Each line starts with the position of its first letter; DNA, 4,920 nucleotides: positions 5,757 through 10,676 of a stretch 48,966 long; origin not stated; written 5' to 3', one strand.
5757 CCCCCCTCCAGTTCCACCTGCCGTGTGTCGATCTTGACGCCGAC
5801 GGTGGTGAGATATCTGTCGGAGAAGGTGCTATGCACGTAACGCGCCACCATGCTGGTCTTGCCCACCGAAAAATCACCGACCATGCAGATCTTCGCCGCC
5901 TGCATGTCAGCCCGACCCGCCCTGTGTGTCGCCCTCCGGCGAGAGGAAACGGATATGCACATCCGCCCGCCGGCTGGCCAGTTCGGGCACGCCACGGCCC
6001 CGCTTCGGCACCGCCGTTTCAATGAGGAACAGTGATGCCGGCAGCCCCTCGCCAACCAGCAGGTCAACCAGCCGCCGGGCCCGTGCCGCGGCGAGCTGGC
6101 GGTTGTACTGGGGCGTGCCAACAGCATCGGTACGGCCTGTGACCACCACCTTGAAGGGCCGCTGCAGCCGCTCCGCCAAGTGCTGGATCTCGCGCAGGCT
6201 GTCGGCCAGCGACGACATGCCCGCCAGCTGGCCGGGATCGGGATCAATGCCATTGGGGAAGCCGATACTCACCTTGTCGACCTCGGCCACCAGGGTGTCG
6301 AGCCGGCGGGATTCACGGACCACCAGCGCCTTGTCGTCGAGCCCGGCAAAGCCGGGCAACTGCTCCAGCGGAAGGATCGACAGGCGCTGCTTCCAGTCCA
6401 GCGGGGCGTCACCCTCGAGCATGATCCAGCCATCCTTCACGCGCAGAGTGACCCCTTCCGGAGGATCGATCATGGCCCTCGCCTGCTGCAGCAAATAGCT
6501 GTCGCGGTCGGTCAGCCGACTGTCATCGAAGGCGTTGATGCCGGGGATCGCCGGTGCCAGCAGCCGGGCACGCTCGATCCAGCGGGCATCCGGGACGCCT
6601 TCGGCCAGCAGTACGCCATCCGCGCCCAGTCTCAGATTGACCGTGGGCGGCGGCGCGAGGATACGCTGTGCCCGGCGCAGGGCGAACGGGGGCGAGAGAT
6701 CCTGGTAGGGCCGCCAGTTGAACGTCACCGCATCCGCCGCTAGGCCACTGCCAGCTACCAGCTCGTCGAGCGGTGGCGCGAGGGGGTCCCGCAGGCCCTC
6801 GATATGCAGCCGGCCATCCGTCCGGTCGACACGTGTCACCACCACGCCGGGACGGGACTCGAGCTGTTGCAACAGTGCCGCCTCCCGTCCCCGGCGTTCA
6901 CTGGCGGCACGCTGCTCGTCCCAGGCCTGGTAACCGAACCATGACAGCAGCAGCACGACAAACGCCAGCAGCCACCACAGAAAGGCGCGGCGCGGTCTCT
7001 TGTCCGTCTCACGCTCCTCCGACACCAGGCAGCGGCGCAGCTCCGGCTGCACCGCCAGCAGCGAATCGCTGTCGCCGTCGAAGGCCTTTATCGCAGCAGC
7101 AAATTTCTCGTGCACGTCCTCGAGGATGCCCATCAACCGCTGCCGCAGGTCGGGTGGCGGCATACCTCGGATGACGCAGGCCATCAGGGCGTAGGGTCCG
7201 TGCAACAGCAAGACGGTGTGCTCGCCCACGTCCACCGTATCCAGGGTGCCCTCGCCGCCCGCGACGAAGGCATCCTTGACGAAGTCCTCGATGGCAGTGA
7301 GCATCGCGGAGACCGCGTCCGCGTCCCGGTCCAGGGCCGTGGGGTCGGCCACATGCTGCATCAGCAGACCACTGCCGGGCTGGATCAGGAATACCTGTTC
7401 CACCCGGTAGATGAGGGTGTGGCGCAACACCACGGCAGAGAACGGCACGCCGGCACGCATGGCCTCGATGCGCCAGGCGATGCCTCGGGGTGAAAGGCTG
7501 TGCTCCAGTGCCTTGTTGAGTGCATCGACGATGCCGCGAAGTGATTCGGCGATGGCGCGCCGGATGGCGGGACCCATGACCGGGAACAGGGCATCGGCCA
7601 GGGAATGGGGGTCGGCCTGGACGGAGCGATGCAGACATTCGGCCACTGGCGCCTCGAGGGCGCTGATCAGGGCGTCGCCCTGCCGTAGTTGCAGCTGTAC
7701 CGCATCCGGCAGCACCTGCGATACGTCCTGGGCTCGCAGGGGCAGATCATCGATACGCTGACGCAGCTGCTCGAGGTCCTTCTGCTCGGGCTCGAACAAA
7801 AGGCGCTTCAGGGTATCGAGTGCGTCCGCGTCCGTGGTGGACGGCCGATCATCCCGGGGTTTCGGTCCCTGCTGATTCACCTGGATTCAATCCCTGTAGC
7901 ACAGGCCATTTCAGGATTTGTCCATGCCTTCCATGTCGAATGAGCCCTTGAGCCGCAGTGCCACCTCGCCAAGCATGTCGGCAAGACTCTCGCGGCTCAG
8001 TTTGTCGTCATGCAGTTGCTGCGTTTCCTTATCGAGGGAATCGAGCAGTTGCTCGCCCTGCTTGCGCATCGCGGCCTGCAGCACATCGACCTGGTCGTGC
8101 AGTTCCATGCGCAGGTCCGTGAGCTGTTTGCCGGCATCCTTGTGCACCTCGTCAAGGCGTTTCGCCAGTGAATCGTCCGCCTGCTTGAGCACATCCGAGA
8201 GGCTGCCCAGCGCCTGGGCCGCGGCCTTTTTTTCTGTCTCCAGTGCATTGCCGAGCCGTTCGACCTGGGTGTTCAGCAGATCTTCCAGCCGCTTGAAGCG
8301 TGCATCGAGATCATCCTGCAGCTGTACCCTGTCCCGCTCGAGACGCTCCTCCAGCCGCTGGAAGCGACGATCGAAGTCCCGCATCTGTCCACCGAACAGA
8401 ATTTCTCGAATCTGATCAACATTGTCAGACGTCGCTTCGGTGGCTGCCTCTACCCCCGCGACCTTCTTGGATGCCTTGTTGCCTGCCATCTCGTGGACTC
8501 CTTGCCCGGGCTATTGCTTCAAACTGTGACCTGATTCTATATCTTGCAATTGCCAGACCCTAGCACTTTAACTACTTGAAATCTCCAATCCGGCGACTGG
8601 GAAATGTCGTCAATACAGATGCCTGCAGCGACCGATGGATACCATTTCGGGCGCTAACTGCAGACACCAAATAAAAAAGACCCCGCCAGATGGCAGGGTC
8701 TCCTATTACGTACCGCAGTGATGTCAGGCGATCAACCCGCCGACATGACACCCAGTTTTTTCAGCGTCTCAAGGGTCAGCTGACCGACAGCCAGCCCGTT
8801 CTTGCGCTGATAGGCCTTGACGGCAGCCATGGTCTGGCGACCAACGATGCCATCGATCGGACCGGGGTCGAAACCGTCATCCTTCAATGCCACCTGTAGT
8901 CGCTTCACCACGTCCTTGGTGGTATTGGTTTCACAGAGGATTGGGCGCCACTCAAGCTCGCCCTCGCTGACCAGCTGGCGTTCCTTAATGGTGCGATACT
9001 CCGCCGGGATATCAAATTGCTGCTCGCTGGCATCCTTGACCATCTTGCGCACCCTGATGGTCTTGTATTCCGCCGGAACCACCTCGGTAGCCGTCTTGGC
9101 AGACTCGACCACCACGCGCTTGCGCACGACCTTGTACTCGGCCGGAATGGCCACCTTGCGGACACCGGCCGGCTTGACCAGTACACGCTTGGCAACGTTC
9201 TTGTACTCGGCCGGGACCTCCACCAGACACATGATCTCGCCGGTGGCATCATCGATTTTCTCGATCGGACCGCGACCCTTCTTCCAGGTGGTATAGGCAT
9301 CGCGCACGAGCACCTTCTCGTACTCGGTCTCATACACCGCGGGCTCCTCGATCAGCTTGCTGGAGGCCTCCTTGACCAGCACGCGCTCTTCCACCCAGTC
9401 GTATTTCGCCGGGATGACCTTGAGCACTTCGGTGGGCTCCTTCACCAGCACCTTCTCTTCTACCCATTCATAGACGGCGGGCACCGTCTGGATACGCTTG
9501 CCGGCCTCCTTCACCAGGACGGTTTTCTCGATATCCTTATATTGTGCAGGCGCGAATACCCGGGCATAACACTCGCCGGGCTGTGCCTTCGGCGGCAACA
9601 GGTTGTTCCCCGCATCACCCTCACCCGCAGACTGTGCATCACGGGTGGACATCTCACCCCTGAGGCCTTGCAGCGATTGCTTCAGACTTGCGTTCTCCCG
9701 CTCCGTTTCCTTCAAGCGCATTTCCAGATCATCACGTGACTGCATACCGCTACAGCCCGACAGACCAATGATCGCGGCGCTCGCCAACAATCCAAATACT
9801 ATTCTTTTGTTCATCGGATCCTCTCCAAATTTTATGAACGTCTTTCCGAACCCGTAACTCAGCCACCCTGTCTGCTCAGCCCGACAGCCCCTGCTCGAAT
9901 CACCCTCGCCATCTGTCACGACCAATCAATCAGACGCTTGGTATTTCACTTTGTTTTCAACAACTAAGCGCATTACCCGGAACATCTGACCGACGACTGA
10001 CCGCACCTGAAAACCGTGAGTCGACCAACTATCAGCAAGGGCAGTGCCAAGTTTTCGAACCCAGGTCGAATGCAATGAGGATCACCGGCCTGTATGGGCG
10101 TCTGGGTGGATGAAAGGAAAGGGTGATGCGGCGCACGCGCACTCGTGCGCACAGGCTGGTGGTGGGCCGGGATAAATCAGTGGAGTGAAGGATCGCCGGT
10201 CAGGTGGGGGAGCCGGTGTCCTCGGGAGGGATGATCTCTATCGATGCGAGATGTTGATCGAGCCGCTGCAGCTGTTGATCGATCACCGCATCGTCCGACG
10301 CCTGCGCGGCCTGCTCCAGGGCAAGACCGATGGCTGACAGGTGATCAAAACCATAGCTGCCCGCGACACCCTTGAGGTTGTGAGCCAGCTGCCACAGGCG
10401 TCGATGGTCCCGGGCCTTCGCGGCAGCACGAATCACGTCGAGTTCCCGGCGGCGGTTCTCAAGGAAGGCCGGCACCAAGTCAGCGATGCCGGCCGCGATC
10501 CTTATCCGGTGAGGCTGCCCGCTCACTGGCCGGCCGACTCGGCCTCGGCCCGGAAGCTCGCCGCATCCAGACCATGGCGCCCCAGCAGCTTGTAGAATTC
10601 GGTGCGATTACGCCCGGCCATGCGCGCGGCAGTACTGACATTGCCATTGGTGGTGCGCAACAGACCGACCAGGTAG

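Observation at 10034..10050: Consensus sigma-54 promoter immediately downstream of the activator-Hpt pair, aimed at the repeat lipoprotein gene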

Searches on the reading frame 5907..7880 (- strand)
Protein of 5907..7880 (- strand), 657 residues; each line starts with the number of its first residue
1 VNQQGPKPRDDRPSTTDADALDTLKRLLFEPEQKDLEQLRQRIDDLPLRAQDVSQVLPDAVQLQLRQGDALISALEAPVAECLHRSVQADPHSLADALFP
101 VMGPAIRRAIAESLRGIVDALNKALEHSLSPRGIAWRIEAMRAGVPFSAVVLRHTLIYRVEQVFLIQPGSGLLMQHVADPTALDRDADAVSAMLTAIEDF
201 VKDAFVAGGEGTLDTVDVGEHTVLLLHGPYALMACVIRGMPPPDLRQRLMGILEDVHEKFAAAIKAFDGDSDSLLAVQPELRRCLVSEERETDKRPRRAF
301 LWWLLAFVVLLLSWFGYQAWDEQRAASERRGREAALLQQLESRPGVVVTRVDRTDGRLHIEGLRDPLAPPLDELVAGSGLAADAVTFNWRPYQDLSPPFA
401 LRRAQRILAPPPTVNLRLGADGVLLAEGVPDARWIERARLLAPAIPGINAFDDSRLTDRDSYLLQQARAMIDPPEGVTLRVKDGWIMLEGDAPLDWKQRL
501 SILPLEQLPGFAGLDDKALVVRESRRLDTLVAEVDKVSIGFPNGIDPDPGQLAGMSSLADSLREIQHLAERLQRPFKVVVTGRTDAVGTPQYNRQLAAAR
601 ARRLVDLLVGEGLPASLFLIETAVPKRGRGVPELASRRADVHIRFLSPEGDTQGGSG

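Call 6: search_protein_families(library=pfam, proteins=[window:5907-7880:-])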
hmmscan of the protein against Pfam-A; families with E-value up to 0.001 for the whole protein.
window:5907-7880:- (657 aa): 1 family
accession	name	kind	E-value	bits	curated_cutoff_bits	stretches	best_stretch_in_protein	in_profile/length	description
PF00691.25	OmpA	-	1e-06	29.4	27.2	1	562-618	17-74/98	OmpA family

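Call 18: search_protein_families(library=ncbifam, proteins=[window:5907-7880:-], max_evalue=0.01)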
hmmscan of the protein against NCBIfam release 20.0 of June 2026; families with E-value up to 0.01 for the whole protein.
window:5907-7880:- (657 aa): 9 families
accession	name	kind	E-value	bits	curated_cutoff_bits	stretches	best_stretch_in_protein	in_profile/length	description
NF053612.1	anchor_PA1041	equivalog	9.7e-08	32.2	250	1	563-618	148-205/236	PA1041 family peptidoglycan-binding anchor lipoprotein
NF008071.1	PRK10808.1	equivalog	2.5e-06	27.1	277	1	577-618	266-307/358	porin OmpA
NF047726.1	AutTranAdhPGAsTpgA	equivalog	3.8e-06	26.3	350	1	559-620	172-233/268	trimeric autotransporter adhesin/peptidogylcan-associated protein TpgA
NF053611.1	YiaD_Gzip_OmpA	equivalog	6.5e-06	26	175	1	534-616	93-174/206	YiaD family glycine zipper/OmpA-like lipoprotein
NF053585.1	OMP_LP_YfiB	equivalog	0.0001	22.2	128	1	562-616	72-128/163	outer membrane lipoprotein YfiB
NF053613.1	OMP_toxin_LptF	equivalog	0.00013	21.7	400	1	560-613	155-210/256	lipotoxin F family OmpA-related lipoprotein LptF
NF045787.1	OmpABordt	equivalog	0.00042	20.1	200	1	578-618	119-159/194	outer membrane protein OmpA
TIGR02802.1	Pal_lipo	equivalog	0.00068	19.7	125.35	1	574-615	30-71/104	peptidoglycan-associated lipoprotein Pal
NF052375.1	antisigma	equivalog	0.0027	17.8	100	1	240-356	49-136/217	anti-sigma factor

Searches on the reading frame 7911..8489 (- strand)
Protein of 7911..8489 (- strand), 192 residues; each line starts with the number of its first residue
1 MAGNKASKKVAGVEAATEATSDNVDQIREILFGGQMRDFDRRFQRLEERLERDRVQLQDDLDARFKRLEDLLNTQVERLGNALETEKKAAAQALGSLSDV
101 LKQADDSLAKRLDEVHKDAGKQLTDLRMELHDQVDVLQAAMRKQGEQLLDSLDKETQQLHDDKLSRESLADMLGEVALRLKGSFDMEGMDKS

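Call 6: search_protein_families(library=pfam, proteins=[window:7911-8489:-])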
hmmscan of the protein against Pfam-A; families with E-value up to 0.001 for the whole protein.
window:7911-8489:- (192 aa): 2 families
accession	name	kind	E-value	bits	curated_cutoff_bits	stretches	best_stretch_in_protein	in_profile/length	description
PF01442.23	Apolipoprotein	-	1.5e-07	31.8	90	1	41-161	66-183/190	Apolipoprotein A1/A4/E domain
PF04513.17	Baculo_PEP_C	-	0.00034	21.1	38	0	18-83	41-105/140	Baculovirus polyhedron envelope protein, PEP, C terminus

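Call 18: search_protein_families(library=ncbifam, proteins=[window:7911-8489:-], max_evalue=0.01)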
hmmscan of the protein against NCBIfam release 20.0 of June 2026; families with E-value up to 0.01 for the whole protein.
window:7911-8489:- (192 aa): 2 families
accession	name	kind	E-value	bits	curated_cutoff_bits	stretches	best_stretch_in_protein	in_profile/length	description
NF006293.0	PRK08476.1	equivalog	0.0034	17.6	118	0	36-78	98-140/141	F0F1 ATP synthase subunit B'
NF051880.1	FlagAsmCDGMPTipF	equivalog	0.0093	14.8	600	1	17-92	58-135/421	flagella assembly cyclic-di-GMP phosphodiesterase TipF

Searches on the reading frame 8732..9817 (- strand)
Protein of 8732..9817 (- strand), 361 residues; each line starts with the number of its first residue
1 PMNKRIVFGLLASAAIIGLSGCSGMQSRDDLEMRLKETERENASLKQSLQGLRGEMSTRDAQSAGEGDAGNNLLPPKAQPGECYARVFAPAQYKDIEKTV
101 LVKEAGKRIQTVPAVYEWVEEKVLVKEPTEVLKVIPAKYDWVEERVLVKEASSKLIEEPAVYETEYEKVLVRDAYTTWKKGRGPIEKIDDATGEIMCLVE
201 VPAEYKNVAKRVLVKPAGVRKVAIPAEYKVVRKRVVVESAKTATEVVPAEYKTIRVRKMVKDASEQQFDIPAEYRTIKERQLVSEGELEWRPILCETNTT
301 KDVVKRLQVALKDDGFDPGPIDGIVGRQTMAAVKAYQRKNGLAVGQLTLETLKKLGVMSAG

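Call 6: search_protein_families(library=pfam, proteins=[window:8732-9817:-])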
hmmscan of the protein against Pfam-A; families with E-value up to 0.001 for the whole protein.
window:8732-9817:- (361 aa): 1 family
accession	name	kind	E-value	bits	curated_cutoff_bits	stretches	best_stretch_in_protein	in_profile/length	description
PF01471.23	PG_binding_1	-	1.5e-12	47.9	23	1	302-355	3-57/57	Putative peptidoglycan binding domain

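Call 8: find_related_loci(query=window:8732-9817:-, collection=genome_contigs, flank=6000)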
Query window:8732-9817:- (361 aa) in genome_contigs; peptide patterns used: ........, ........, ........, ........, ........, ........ (x = any residue, [..] = any of these).
155 stretches matched a pattern; 44 encode a relative of the query (tblastn E <= 1e-3); 44 distinct loci.
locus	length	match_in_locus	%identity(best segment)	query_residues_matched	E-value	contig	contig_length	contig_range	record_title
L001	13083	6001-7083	56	2-358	2e-139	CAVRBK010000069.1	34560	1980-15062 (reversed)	MAG: uncultured Gammaproteobacteria bacterium isolate MFD03551.bin.3.4 genome assembly, contig: contig_56349, whole geno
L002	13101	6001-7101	59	2-358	4e-136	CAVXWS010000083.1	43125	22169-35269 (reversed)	MAG: uncultured Gammaproteobacteria bacterium isolate MFD03551.bin.2.131 genome assembly, contig: contig_85992, whole ge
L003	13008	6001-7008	57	25-357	5e-120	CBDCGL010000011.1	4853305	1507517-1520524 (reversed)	MAG: Alphaproteobacteria bacterium isolate 1aaad041-7d8d-4bc2-879e-c771ea6528e9 genome assembly, contig: chromosome_2, w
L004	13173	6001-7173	48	5-357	1e-113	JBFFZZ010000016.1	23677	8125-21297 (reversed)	MAG: Candidatus Polarisedimenticolaceae bacterium isolate Mix_sand01.2020.11.G.44 k141_426490_length_23677_cov_13.6776,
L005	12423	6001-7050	51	4-357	3e-110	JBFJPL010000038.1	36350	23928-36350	MAG: Kiloniellales bacterium isolate Mix_sand18.2022.04.D.56 k141_2510559_length_36350_cov_25.2003, whole genome shotgun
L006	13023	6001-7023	52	8-358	3e-109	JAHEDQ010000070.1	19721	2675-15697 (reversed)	MAG: Candidatus Competibacteraceae bacterium isolate Ww208 NODE_4253_length_19721_cov_3.707806, whole genome shotgun seq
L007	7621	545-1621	49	10-357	2e-108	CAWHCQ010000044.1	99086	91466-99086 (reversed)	MAG: uncultured Gammaproteobacteria bacterium isolate MFD03551.bin.2.59 genome assembly, contig: contig_72528, whole gen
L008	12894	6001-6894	56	60-357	1e-106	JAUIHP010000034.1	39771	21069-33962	MAG: bacterium isolate Co_bin.215 NODE_6440_length_39771_cov_2.184896, whole genome shotgun sequence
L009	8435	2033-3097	48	3-357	1e-106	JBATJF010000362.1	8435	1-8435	MAG: Gammaproteobacteria bacterium isolate MFD10246_ilm_asm_bin8 k127_188544, whole genome shotgun sequence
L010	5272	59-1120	48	3-357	7e-106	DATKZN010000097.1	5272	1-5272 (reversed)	MAG TPA_asm: Gammaproteobacteria bacterium isolate SMAG_U14246 k141_2403458, whole genome shotgun sequence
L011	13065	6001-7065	48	3-357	1e-105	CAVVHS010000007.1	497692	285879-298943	MAG: uncultured Gammaproteobacteria bacterium isolate MFD02832.bin.1.93 genome assembly, contig: contig_4604, whole geno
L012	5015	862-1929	48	10-357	5e-103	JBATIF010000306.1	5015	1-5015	MAG: Gammaproteobacteria bacterium isolate MFD10279_ilm_asm_bin30 k127_327943, whole genome shotgun sequence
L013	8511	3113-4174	50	2-357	2e-100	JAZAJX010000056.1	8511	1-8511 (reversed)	MAG: Pseudomonadota bacterium isolate XB_MAG879 DB_MAG879_0056, whole genome shotgun sequence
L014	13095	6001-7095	60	2-358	6e-139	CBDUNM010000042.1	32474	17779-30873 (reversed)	MAG TPA_asm: uncultured Chromatiales bacterium isolate SRR22808130_binner13_Refined_37 genome assembly, contig: ERZ25043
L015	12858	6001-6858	52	72-357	7e-94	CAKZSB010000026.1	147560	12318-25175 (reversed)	MAG: uncultured Granulosicoccaceae bacterium isolate L1_Bin_METABAT__155_1 genome assembly, contig: c_000000081481, whol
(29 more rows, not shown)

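Call 18: search_protein_families(library=ncbifam, proteins=[window:8732-9817:-], max_evalue=0.01)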
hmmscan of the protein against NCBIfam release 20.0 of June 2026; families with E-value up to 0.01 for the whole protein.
window:8732-9817:- (361 aa): 7 families
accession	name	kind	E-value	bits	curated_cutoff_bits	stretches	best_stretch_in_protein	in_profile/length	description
TIGR03979.1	His_Ser_Rich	equivalog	6.9e-12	45.7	121.65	1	283-357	125-188/190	His-Xaa-Ser repeat protein HxsA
TIGR02869.1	spore_SleB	equivalog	1e-08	35.3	236.5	1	300-358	12-71/201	spore cortex-lytic enzyme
NF004786.0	PRK06132.1-3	equivalog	9.6e-06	24.6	329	1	292-344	211-263/418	hypothetical protein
NF052377.1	lmo1851_S41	exception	0.00018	20.3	725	1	297-354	386-444/468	lmo1851 family serine protease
NF052336.1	PdgHdaseHSB100310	equivalog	0.00037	20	500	1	262-346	156-236/316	peptidoglycan hydrolase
NF047408.1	SA0632_fam_LP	equivalog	0.0047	16.5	70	1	11-60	7-56/68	SA0632 family lipoprotein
NF041245.1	T6SS_IglE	equivalog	0.0061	16.6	75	0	11-43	4-36/131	type VI secretion system lipoprotein IglE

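Call 59: search_protein_families(library=pfam, proteins=[L002:4708-5115:-, L002:5770-5994:+], max_evalue=0.01)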
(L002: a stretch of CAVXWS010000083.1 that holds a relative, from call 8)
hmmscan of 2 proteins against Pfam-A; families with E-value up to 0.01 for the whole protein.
L002:4708-5115:- (135 aa): 5 families
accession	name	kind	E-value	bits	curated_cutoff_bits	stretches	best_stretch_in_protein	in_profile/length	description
PF14229.12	DUF4332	-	7.4e-37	126.7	23.2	1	10-128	2-121/122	Domain of unknown function (DUF4332)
PF11731.14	Cdd1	-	4.9e-06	27.1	25.5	1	61-107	6-52/86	Pathogenicity locus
PF14520.12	HHH_5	-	2e-05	25.4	27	0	62-98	3-39/57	Helix-hairpin-helix domain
PF11798.14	IMS_HHH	-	0.0014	19.1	24.4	0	57-82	8-32/32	IMS family HHH motif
PF21999.2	IMS_HHH_1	-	0.0083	17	27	0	68-96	5-33/53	DNA polymerase-iota, thumb domain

L002:5770-5994:+ (74 aa): 0 families

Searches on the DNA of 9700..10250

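Call 9: search_rna_families(source=window, start=9700, end=10250, threshold=evalue, max_evalue=10)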
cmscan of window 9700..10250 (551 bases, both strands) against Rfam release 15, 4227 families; matches with E-value up to 10: 1.
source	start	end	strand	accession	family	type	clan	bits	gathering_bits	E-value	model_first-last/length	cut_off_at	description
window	9985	10039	-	RF00851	mir-230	Gene; miRNA;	-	16.3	72.7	1.5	1-82/82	no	mir-230 microRNA precursor family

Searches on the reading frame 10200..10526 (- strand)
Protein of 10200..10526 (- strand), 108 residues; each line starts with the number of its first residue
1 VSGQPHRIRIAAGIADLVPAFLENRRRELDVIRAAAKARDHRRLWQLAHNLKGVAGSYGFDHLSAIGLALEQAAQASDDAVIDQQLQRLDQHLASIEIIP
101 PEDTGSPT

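Call 6: search_protein_families(library=pfam, proteins=[window:10200-10526:-])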
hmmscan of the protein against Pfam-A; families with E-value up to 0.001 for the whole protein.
window:10200-10526:- (108 aa): 1 family
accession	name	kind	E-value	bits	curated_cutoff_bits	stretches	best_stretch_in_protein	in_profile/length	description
PF01627.28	Hpt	-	6.9e-11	42.7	24.6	1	17-94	2-79/84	Hpt domain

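Call 18: search_protein_families(library=ncbifam, proteins=[window:10200-10526:-], max_evalue=0.01)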
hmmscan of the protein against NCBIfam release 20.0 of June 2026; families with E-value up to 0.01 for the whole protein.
window:10200-10526:- (108 aa): 5 families
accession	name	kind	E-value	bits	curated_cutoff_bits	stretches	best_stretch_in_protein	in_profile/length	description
NF008302.0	PRK11091.1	equivalog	4.4e-05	21.9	838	1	18-92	687-761/779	aerobic respiration two-component sensor histidine kinase ArcB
TIGR02956.1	TMAO_torS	equivalog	5.3e-05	21.5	676.5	1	14-81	880-947/967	TMAO reductase system sensor histidine kinase/response regulator TorS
NF011874.0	PRK15347.1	equivalog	0.00052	18.2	852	1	37-95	856-913/921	two component system sensor kinase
NF041948.1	Phrelay_LuxU_Vib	equivalog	0.0006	20.2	140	1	21-93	28-100/110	quorum-sensing phosphorelay protein LuxU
NF007907.0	PRK10618.1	equivalog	0.0013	16.8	634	1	34-95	828-889/893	phosphotransferase RcsD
